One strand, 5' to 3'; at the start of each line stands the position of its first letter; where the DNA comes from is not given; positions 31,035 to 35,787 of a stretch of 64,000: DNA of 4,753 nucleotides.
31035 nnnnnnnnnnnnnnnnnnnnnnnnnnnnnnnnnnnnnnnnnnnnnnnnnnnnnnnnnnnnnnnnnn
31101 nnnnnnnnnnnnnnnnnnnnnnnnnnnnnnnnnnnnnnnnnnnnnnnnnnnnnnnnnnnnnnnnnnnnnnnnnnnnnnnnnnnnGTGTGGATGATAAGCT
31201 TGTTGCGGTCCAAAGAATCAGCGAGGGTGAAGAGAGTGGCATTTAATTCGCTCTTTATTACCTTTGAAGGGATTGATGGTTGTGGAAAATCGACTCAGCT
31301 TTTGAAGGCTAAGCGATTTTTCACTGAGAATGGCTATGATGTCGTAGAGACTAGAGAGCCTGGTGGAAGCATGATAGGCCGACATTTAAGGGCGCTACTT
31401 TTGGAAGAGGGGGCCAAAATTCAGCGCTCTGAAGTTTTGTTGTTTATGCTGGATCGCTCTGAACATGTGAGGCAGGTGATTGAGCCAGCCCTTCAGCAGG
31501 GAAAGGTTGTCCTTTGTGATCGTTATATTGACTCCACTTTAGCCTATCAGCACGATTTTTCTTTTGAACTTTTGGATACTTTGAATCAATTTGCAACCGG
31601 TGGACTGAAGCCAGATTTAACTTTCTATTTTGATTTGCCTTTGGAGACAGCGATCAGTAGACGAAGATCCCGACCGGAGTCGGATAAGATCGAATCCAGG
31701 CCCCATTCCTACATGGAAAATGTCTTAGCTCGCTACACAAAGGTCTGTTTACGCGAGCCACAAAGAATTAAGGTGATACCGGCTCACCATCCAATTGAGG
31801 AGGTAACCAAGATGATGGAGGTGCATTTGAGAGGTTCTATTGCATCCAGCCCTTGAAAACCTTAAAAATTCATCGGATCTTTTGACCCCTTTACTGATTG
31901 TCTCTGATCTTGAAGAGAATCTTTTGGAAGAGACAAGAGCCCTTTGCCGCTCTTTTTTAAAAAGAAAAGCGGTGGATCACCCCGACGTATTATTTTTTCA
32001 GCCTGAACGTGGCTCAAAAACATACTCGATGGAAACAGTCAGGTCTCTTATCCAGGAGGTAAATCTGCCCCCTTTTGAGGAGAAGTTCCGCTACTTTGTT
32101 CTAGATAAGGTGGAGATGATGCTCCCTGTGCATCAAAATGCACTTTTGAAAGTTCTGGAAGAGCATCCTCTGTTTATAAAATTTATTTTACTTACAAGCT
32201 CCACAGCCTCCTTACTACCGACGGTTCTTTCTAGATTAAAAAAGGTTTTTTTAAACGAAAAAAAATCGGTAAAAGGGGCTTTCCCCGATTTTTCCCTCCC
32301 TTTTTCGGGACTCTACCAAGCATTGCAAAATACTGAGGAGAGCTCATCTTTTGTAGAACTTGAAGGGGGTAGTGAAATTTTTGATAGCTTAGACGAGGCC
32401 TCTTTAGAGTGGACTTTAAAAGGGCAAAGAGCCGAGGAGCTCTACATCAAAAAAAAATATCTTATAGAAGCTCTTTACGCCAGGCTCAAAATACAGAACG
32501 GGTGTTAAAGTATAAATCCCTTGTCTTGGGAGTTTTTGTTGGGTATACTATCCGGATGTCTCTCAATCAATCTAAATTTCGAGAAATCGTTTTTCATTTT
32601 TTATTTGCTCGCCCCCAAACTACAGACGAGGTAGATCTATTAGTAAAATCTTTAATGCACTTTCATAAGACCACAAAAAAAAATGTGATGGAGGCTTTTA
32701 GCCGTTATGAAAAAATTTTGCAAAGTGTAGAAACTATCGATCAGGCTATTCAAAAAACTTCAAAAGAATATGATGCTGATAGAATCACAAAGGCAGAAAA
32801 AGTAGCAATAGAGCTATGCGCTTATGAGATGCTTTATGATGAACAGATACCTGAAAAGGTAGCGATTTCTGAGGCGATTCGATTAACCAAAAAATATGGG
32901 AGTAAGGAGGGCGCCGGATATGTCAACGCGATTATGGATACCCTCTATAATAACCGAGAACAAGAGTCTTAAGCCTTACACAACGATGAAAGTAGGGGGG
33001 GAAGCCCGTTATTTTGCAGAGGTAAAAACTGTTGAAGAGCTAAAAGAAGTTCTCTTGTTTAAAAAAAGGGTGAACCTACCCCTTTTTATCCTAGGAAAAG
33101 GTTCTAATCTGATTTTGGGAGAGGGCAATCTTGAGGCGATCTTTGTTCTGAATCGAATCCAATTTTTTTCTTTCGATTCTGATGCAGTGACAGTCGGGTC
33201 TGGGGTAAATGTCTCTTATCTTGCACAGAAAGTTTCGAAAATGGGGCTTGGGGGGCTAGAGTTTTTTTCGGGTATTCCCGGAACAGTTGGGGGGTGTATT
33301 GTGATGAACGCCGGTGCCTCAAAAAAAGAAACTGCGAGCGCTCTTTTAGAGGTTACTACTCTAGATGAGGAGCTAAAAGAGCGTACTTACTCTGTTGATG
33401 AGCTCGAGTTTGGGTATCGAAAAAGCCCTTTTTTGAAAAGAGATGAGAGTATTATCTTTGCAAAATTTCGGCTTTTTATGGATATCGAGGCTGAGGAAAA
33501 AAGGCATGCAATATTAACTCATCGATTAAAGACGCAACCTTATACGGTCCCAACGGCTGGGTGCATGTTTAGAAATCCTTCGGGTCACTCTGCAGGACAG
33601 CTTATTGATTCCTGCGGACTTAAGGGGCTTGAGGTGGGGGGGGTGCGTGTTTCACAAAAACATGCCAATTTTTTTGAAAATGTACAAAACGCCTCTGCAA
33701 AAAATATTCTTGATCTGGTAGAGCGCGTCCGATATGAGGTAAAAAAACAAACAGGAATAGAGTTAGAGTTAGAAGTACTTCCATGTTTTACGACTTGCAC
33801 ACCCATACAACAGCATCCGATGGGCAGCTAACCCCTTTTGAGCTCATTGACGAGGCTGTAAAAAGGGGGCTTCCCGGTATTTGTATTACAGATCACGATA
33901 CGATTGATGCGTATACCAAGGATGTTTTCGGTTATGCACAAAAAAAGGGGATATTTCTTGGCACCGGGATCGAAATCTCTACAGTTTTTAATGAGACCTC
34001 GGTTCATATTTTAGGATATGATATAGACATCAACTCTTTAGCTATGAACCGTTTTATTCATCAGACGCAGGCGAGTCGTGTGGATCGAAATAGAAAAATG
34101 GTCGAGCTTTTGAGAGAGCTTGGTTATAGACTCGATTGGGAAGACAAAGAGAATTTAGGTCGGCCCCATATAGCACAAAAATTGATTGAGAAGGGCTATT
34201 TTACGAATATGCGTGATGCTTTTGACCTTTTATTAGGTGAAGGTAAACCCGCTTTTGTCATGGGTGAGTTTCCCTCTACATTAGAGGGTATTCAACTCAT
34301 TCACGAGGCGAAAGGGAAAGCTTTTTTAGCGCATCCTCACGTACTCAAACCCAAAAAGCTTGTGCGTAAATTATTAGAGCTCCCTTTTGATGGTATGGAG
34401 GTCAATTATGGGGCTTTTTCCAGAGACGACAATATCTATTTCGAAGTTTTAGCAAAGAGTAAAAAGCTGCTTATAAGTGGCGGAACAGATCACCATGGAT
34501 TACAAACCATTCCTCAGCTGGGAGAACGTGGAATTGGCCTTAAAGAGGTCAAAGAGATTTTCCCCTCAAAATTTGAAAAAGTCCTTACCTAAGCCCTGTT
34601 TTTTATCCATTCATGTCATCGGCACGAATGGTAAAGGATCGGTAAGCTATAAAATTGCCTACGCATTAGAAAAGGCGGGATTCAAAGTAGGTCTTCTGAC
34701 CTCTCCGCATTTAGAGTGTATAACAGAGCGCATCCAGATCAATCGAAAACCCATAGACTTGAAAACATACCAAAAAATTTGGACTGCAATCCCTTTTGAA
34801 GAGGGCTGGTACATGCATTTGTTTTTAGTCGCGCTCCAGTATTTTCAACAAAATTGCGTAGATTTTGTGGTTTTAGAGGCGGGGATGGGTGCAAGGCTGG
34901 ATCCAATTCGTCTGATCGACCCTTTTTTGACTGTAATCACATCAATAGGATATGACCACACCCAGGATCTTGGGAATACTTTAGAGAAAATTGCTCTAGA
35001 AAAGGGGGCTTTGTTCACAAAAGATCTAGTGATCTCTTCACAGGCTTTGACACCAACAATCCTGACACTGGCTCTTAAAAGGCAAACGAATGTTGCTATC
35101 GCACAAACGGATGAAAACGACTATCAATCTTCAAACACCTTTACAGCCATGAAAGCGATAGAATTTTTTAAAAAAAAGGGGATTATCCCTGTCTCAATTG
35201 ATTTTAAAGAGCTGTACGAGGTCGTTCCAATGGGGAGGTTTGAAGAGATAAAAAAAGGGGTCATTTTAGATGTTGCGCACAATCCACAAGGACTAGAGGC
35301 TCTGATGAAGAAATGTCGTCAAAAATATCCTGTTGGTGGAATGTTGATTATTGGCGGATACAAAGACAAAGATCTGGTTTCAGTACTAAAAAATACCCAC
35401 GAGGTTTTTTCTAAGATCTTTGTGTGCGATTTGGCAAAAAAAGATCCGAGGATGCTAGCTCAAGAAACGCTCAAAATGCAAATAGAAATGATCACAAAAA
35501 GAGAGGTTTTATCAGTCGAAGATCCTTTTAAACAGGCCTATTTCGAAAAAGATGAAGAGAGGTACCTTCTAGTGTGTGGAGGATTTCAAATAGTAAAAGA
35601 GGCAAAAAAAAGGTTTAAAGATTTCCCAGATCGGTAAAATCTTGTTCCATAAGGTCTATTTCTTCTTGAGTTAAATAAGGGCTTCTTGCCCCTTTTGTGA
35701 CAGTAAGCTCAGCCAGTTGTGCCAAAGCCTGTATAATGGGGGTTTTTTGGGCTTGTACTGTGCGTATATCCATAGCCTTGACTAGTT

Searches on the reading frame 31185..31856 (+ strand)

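Call 42: search_protein_families(library=pfam, proteins=[window:31185-31856:+], max_evalue=0.00001)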
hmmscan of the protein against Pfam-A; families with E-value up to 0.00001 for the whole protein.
window:31185-31856:+ (223 aa): 2 families
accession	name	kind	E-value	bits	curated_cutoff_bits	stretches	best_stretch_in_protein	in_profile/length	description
PF02223.23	Thymidylate_kin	-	2.1e-47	161.7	27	1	27-210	1-184/185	Thymidylate kinase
PF13521.12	AAA_28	-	3.8e-06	27.7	27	1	25-184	2-149/164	AAA domain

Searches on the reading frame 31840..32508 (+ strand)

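Call 42: search_protein_families(library=pfam, proteins=[window:31840-32508:+], max_evalue=0.00001)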
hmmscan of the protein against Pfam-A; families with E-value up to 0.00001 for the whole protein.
window:31840-32508:+ (222 aa): 1 family
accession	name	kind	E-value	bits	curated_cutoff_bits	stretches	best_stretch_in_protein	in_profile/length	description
PF13177.12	DNA_pol3_delta2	-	1.7e-20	74.1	27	1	32-139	53-158/161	DNA polymerase III, delta subunit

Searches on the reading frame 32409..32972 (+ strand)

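Call 42: search_protein_families(library=pfam, proteins=[window:32409-32972:+], max_evalue=0.00001)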
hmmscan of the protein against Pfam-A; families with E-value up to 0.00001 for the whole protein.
window:32409-32972:+ (187 aa): 1 family
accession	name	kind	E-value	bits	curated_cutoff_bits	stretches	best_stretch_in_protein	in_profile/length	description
PF01029.23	NusB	-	4.8e-19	69.5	23.1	1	57-180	3-132/133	NusB family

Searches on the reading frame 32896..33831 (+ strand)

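Call 42: search_protein_families(library=pfam, proteins=[window:32896-33831:+], max_evalue=0.00001)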
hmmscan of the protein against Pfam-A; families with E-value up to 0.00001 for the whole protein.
window:32896-33831:+ (311 aa): 2 families
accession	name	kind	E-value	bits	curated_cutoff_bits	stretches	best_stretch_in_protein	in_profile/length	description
PF02873.21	MurB_C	-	3.9e-32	110.8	27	1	201-294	4-96/99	UDP-N-acetylenolpyruvoylglucosamine reductase, C-terminal domain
PF01565.28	FAD_binding_4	-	9.5e-16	58.2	26.4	1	39-157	3-130/139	FAD binding domain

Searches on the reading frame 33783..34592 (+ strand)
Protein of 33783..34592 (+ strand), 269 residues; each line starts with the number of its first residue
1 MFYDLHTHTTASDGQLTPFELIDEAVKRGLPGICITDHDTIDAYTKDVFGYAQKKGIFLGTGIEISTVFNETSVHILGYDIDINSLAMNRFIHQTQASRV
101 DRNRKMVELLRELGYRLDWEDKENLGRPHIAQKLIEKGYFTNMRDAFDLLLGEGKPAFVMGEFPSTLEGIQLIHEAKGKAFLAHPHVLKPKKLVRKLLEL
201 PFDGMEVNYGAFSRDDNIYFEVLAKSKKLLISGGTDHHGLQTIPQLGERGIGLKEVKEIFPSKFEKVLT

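Call 42: search_protein_families(library=pfam, proteins=[window:33783-34592:+], max_evalue=0.00001)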
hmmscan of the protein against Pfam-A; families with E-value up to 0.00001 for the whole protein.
window:33783-34592:+ (269 aa): 1 family
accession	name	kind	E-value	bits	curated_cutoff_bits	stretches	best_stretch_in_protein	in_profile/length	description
PF02811.25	PHP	-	3.2e-11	44.3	26.4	1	4-93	1-71/164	PHP domain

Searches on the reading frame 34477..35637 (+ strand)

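Call 42: search_protein_families(library=pfam, proteins=[window:34477-35637:+], max_evalue=0.00001)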
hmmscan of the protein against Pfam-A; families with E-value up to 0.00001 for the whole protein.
window:34477-35637:+ (386 aa): 2 families
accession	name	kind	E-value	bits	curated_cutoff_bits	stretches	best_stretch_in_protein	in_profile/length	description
PF02875.26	Mur_ligase_C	-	2.1e-08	35.5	28.4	1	253-350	1-107/127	Mur ligase, glutamate ligase domain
PF08245.18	Mur_ligase_M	-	7.7e-08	33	24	1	49-182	3-112/200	Mur ligase middle domain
